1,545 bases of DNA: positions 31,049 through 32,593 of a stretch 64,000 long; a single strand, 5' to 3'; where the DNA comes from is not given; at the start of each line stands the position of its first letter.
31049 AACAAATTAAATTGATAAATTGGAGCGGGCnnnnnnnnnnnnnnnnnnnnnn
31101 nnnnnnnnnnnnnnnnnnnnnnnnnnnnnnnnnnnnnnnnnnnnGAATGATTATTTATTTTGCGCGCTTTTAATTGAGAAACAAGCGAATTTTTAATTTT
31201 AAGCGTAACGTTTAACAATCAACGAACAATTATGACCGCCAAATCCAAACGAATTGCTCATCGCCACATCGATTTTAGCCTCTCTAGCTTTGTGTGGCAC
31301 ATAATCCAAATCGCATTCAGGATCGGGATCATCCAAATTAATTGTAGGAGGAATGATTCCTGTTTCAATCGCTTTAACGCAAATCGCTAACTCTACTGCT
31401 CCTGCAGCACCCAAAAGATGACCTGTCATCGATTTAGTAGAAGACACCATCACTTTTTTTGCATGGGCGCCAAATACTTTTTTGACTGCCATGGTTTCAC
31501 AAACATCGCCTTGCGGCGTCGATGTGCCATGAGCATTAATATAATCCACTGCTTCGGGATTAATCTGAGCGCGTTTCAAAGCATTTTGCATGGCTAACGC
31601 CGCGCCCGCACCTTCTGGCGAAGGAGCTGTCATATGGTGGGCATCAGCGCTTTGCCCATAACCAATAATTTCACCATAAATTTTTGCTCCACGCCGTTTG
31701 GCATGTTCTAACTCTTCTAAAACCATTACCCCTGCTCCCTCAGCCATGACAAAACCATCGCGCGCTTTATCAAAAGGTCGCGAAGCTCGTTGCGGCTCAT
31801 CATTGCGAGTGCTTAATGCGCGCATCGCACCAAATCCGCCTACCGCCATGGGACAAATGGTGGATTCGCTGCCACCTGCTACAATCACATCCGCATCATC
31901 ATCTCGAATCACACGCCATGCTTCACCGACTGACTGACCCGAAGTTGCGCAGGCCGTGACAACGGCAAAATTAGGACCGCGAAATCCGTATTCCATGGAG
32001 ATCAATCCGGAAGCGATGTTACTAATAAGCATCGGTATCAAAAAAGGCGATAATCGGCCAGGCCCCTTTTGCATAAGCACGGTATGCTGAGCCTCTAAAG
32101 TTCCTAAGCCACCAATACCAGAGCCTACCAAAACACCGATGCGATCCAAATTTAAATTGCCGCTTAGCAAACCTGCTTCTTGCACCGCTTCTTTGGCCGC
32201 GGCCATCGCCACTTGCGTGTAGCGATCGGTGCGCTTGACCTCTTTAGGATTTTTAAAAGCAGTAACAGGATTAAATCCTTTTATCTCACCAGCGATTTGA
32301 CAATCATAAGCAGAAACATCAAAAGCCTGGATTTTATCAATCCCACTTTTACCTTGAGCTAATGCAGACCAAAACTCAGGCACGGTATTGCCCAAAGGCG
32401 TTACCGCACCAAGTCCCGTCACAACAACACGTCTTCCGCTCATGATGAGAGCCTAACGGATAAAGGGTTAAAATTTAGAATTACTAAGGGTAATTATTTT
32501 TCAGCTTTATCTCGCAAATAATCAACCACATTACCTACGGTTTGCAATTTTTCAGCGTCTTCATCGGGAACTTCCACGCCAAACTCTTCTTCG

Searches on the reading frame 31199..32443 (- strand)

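Call 79: search_protein_families(library=pfam, proteins=[window:31199-32443:-], max_evalue=0.001)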
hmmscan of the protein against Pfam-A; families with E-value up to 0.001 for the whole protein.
window:31199-32443:- (414 aa): 3 families
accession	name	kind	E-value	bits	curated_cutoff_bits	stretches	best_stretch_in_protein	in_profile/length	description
PF00109.32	ketoacyl-synt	-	3.3e-63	214.1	20.8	1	4-248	2-252/252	Beta-ketoacyl synthase, N-terminal domain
PF02801.28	Ketoacyl-synt_C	-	1.9e-41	141.2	20.8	1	256-370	1-118/119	Beta-ketoacyl synthase, C-terminal domain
PF00108.29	Thiolase_N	-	0.00025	21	26.4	0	158-194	78-114/260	Thiolase, N-terminal domain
